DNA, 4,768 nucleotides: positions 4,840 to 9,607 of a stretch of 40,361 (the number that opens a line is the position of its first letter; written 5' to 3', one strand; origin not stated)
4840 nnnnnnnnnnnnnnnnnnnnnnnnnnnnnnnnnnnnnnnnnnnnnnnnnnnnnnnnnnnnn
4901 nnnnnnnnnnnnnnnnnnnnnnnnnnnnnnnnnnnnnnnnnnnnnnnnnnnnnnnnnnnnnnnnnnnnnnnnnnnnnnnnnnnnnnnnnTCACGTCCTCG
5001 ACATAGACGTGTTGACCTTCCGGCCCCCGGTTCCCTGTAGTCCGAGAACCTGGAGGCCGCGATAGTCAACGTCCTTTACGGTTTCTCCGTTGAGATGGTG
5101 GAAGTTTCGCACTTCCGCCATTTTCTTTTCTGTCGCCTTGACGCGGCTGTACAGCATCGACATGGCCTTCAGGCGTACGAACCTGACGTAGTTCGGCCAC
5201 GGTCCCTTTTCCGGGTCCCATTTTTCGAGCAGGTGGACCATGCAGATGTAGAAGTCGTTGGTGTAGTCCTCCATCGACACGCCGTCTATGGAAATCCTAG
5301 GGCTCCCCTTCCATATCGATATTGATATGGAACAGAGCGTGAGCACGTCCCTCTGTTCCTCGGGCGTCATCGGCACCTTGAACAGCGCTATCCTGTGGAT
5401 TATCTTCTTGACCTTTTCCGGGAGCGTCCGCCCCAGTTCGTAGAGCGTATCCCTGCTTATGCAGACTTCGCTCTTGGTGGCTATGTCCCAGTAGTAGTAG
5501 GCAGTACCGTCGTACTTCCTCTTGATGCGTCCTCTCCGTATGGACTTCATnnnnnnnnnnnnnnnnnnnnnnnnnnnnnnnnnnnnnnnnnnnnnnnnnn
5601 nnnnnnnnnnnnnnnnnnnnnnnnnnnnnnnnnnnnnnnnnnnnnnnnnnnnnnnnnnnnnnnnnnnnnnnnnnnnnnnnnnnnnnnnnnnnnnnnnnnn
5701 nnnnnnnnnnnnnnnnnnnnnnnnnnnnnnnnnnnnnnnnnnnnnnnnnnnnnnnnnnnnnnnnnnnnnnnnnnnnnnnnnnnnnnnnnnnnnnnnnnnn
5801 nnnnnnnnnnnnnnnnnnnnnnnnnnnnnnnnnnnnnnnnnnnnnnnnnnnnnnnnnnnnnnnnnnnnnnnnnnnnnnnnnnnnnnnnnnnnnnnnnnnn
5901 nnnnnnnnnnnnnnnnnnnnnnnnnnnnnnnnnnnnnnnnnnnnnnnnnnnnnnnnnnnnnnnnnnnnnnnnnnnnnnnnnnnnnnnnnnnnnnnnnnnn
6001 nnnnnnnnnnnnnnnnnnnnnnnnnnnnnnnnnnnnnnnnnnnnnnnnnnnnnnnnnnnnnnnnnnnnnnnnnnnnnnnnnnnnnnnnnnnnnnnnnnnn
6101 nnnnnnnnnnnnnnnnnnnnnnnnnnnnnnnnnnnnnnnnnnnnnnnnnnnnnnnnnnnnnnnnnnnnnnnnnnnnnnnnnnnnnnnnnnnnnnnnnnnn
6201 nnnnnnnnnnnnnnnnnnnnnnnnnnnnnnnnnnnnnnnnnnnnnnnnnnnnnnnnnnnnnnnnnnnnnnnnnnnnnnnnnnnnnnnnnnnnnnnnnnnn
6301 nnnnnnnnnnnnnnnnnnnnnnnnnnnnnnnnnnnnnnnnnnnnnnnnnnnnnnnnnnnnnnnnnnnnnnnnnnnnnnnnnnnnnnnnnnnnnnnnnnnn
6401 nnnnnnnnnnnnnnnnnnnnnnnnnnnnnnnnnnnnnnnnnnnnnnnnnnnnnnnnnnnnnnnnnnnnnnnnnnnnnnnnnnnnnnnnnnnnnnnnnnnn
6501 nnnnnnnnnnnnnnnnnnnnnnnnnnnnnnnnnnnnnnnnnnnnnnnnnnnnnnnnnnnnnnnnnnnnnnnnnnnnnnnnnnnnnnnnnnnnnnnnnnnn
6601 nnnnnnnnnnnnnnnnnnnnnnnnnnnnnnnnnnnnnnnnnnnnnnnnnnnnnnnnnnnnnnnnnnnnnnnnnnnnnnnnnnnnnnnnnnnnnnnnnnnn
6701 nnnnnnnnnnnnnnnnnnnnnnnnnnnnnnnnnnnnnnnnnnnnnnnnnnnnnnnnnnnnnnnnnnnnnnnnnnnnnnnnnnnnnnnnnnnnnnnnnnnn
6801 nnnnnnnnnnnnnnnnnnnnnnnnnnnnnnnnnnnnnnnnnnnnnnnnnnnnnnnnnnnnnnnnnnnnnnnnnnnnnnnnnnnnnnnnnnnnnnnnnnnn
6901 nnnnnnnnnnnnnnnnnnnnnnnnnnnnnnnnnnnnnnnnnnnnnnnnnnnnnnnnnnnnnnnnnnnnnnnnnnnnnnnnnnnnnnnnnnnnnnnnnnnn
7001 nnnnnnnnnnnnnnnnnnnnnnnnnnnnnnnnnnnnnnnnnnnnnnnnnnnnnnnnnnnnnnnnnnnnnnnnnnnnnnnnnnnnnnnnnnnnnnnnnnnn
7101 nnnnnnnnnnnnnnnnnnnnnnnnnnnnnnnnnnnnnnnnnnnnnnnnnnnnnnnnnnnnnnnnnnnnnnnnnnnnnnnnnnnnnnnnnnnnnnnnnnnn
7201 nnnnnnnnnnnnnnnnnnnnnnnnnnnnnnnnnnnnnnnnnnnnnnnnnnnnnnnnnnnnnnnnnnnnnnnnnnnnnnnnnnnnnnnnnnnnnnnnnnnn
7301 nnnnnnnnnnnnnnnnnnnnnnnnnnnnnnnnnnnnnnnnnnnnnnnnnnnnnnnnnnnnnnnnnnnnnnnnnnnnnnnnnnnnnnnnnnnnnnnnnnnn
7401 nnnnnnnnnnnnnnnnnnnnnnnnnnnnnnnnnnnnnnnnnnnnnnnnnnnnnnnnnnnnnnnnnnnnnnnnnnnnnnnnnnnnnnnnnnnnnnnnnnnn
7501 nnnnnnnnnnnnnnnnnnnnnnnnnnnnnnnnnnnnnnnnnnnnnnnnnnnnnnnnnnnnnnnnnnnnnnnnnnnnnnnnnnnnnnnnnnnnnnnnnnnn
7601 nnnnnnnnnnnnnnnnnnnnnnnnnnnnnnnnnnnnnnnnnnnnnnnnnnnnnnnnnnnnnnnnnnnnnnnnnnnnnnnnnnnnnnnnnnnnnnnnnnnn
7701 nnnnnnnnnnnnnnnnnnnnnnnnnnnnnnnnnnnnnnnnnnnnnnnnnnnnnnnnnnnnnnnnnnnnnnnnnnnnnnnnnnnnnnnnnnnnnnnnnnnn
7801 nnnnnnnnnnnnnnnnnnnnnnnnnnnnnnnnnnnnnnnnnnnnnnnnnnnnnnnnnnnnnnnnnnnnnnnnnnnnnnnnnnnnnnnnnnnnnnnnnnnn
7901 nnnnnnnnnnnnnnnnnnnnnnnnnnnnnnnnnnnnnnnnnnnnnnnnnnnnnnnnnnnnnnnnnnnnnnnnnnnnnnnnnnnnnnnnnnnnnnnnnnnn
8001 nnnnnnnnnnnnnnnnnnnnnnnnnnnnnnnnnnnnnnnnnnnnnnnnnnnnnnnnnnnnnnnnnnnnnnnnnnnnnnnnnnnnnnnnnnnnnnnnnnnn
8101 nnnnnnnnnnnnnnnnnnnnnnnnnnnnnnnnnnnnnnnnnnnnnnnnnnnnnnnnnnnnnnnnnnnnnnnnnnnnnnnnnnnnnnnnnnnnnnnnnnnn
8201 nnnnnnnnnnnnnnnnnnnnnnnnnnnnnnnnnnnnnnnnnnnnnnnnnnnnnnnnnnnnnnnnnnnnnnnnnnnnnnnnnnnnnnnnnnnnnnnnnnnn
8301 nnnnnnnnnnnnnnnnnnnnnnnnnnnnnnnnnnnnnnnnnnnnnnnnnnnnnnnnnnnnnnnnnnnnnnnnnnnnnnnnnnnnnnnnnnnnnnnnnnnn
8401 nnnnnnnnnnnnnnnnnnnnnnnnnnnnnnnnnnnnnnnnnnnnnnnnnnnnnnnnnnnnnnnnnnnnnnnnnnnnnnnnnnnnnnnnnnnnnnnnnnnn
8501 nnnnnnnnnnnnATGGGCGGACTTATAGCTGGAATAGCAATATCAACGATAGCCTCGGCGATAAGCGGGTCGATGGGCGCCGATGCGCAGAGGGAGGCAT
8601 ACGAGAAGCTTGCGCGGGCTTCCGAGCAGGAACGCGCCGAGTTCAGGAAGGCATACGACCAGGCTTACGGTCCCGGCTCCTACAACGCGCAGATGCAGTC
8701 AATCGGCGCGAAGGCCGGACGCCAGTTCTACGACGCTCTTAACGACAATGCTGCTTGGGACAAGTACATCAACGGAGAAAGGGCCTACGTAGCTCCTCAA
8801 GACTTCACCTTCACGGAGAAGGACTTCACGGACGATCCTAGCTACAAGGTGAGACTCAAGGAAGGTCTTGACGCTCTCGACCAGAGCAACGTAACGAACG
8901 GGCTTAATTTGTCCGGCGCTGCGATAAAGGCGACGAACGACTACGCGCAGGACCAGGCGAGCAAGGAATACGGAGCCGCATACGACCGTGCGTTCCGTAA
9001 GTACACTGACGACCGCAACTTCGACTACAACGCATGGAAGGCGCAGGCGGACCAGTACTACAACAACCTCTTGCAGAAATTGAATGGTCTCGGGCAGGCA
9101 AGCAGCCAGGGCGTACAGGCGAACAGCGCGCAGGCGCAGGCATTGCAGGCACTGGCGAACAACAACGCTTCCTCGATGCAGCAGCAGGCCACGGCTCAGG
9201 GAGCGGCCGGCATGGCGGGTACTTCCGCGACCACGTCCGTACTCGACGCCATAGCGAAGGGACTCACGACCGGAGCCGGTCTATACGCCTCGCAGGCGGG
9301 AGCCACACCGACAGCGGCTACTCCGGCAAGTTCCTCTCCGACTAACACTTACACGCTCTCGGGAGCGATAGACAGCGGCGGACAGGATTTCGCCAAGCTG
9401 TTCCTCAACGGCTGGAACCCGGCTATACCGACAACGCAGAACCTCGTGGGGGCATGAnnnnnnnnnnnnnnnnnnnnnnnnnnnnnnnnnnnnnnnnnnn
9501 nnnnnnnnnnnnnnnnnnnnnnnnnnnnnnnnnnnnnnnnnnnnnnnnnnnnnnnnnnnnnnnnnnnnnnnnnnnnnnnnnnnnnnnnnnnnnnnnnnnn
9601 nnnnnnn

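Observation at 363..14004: Four exact copies of the 11-mer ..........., all on the + strand at late-gene boundaries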

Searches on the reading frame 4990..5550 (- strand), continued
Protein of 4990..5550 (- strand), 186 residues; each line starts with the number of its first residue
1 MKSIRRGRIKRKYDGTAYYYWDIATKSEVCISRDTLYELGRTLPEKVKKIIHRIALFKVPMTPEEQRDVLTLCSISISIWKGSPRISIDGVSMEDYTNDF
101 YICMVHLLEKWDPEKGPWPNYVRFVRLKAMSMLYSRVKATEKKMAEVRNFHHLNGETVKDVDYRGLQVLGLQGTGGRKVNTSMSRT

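Call 84: search_protein_families(library=pfam, alignment_id=A6, max_evalue=1)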
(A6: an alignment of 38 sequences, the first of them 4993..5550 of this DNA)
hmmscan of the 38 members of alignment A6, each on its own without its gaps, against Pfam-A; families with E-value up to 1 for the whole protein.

A. member 1, window:4993-5550:- (186 aa): 1 family
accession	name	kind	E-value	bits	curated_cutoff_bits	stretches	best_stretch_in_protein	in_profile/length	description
PF04542.20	Sigma70_r2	-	0.13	12.6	24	1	85-117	15-48/71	Sigma-70 region 2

B. families by the number of members that match (of 38 scanned): 25 families
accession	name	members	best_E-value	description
PF04542.20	Sigma70_r2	6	0.021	Sigma-70 region 2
PF12904.13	Collagen_bind_2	1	0.0031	Putative collagen-binding domain of a collagenase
PF03015.24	Sterile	1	0.0042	Male sterility protein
PF06683.16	DUF1184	1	0.0062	Protein of unknown function (DUF1184)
PF04908.21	SH3BGR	1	0.013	SH3-binding, glutamic acid-rich protein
PF00852.26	Glyco_transf_10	1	0.021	Glycosyltransferase family 10 (fucosyltransferase) C-term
PF08268.17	FBA_3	1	0.047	F-box associated domain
PF07989.16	Cnn_1N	1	0.048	Centrosomin N-terminal motif 1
PF05509.17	TraY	1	0.048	TraY domain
PF08826.15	DMPK_coil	1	0.052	DMPK coiled coil domain like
PF10583.14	Involucrin_N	1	0.082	Involucrin of squamous epithelia N-terminus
PF20625.3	WW_USP8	1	0.09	USP8 WW domain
PF24325.1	DUF7495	1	0.11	Domain of unknown function (DUF7495)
PF01915.27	Glyco_hydro_3_C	1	0.14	Glycosyl hydrolase family 3 C-terminal domain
PF04269.17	DUF440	1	0.15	Protein of unknown function, DUF440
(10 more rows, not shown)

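Call 86: find_homologous_proteins(query=A6, max_evalue=0.00001)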
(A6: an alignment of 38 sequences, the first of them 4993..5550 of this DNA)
Query A6 (38 sequences) (186 aa, profile of the alignment): 18 proteins with E <= 0.00001 among 679 candidates.
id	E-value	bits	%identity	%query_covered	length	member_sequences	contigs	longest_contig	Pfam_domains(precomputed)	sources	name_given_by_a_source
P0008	5.0e-60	220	53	97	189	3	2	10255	-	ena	-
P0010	8.1e-57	210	52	97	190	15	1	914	-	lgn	-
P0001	1.2e-55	206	99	100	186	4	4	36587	-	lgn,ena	-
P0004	1.4e-55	206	61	97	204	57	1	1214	-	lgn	-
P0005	7.7e-55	203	58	98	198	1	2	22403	-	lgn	-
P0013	1.3e-54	203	47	98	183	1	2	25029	-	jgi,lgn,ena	-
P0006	5.7e-54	201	62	98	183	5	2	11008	-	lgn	-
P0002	2.1e-53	199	83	100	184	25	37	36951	-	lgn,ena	-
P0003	5.2e-53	198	78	97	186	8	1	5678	-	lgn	-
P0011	7.9e-53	197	55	96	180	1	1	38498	-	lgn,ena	-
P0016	3.4e-52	195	47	99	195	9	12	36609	-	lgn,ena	-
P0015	2.3e-51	192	49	98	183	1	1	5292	-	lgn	-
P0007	1.0e-50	190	58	98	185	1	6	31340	-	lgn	-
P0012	1.6e-50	189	53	98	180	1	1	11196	-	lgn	-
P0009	3.4e-50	188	52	98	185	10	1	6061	-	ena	-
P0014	3.2e-49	185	50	96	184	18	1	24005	-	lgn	-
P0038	3.4e-31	126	23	71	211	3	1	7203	-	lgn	-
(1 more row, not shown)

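Call 87: find_encoding_contigs(protein=P0038, flank=10000, max_places=1)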
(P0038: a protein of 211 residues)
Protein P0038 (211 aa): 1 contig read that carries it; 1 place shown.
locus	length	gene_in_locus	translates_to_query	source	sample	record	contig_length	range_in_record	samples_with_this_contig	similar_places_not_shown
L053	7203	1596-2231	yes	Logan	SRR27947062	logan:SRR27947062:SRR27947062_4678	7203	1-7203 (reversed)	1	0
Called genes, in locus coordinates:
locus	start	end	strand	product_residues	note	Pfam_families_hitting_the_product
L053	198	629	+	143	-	-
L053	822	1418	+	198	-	-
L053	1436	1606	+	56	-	-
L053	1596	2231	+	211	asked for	-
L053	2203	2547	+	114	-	-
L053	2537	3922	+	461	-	PF03237:Terminase_6N (weak)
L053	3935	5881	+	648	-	PF16510:P22_portal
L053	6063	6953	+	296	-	-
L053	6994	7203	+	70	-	?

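Call 88: find_encoding_contigs(protein=P0020, flank=10000, max_places=1)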
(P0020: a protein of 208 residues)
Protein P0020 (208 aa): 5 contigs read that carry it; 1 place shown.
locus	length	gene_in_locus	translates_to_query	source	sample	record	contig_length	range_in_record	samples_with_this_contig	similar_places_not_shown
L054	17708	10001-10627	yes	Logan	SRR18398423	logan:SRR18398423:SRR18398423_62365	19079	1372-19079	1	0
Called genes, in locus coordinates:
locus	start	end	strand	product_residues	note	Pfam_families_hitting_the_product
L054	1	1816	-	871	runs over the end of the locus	PF27114:Phage_tail_beta (faint)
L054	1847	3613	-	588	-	-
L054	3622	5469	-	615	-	-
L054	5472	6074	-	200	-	-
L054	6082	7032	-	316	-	-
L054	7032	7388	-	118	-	-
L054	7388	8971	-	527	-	PF11134:Phage_stabilise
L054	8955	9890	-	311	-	-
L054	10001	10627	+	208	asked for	-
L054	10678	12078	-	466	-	-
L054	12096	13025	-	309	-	-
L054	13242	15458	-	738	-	PF16510:P22_portal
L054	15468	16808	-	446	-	PF04466:Terminase_3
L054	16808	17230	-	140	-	-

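Call 97: fold_search(model_id=the predicted structure, library=viral)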
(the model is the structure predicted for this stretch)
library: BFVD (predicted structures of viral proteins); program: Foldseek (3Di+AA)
matches with E <= 10: 325; with E <= 0.001: 0
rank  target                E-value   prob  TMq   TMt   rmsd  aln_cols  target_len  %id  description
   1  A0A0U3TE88            4.3e-02  0.95  0.43  0.42  11.8       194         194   11  (no name in the UniProt tables at hand)
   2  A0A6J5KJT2            7.6e-02  0.69  0.32  0.26  19.0       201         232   12  Uncharacterized protein [uncultured Caudovirales phage]
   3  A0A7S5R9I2            3.2e-01  0.75  0.43  0.48   7.1       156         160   14  Sigma factor for late transcription protein [Rhizobium phage RHph_I1_9]
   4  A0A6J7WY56            3.2e-01  0.63  0.35  0.36  16.6       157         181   13  Sigma70-ECF, RNA polymerase sigma factor, sigma-70 family [uncultured Caudovirales phage]
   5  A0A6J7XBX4            3.2e-01  0.60  0.36  0.33  11.4       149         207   15  RNA polymerase sigma factor [uncultured Caudovirales phage]
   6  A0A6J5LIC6            3.6e-01  0.16  0.20  0.23  14.9       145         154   16  Uncharacterized protein [uncultured Caudovirales phage]
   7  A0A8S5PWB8            3.8e-01  0.63  0.32  0.32  12.2       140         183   12  Helix-turn-helix domain protein [Myoviridae sp. ctWiL39]
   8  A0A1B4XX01            4.3e-01  0.35  0.32  0.26  16.6       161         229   11  Uncharacterized protein [Tenacibaculum phage pT24]
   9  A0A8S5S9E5            4.6e-01  0.13  0.18  0.21  15.3       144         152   14  Uncharacterized protein [Myoviridae sp. ctByu2]
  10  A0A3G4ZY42            4.6e-01  0.08  0.15  0.09  19.1       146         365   13  Putative ORFan [Faunusvirus sp.]
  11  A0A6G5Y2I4            4.8e-01  0.08  0.19  0.19  21.1       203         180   16  (no name in the UniProt tables at hand)
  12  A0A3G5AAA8            6.5e-01  0.14  0.21  0.15  21.5       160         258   13  C3H1-type domain-containing protein [Homavirus sp.]
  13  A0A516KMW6            6.9e-01  0.51  0.35  0.22  10.7       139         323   14  RNA polymerase sigma factor [Bacillus phage vB_BmeM-Goe8]
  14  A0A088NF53            6.9e-01  0.09  0.20  0.19  18.3       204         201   12  (no name in the UniProt tables at hand)
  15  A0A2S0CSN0            7.3e-01  0.57  0.37  0.29  10.1       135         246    9  RNA polymerase sporulation specific sigma factor SigG [Bacillus phage BCP12]
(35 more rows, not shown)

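Call 98: search_dna_similar(query=window:4993-5550:-, collection=phages, mode=protein, max_evalue=0.01, max_rows=15)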
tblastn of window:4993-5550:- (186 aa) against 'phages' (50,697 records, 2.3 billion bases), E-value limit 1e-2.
No match.

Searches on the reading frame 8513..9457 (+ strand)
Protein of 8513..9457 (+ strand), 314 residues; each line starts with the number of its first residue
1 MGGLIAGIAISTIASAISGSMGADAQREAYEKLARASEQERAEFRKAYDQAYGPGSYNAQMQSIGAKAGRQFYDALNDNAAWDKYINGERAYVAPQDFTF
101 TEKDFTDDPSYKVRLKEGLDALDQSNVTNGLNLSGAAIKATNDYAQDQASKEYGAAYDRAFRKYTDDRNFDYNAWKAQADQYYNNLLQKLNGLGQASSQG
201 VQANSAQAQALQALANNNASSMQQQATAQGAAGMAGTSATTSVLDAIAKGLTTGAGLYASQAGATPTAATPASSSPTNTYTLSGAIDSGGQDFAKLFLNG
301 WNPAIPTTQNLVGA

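Call 8: search_protein_families(library=phrogs, proteins=[window:8513-9457:+])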
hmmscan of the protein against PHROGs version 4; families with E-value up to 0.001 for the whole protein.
window:8513-9457:+ (314 aa): 1 family
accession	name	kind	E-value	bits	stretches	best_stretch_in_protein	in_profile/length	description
phrog_598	-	DNA, RNA and nucleotide metabolism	2.7e-09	38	1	8-266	9-217/240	DNA ejection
